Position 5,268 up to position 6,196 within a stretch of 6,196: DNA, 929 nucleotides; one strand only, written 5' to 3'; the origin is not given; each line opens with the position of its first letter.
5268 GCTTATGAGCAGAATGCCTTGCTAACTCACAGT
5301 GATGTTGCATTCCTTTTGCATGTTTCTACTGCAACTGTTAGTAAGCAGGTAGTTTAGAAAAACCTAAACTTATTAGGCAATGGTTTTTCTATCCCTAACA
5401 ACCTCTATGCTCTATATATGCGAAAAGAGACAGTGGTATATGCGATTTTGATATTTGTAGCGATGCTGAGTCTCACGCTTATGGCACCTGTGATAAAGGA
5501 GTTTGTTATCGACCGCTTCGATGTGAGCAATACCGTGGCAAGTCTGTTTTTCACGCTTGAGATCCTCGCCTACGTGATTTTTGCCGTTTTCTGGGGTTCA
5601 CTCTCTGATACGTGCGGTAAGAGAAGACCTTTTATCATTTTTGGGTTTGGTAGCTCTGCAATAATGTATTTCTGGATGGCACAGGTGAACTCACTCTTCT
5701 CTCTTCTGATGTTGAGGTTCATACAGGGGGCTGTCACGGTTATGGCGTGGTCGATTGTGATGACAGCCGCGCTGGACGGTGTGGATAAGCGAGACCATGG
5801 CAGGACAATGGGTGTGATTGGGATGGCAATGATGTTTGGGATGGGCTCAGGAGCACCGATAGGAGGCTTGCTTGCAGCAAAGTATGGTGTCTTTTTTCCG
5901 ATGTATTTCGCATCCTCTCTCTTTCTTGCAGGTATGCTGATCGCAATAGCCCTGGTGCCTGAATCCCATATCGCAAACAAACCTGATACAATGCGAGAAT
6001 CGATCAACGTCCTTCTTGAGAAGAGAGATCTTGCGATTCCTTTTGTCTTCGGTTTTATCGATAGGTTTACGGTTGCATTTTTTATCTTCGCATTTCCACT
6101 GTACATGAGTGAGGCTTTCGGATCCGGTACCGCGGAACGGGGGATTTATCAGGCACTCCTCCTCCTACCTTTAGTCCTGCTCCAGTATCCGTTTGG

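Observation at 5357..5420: Pilin-like gene and MFS transporter gene share the same two-box promoter layout at the same distance from the ATG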

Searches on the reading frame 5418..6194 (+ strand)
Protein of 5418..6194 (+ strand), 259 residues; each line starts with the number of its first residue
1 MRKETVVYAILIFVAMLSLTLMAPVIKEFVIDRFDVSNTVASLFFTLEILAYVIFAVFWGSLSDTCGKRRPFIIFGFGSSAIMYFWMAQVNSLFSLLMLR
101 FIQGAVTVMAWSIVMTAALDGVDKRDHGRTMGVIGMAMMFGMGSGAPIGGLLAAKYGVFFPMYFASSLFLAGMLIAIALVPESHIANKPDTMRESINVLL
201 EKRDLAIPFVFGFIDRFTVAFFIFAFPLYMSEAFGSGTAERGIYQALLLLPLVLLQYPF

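Call 11: search_protein_families(library=pfam, proteins=[window:5418-6194:+], max_evalue=0.01)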
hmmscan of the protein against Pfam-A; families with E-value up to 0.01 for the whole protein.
window:5418-6194:+ (259 aa): 2 families
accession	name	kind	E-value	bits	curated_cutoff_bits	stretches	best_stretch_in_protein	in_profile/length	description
PF07690.21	MFS_1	-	8.6e-31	107.5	33.4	1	9-252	2-246/347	Major Facilitator Superfamily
PF05977.19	MFS_3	-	0.0061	15.5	27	1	80-182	294-397/524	Transmembrane secretion effector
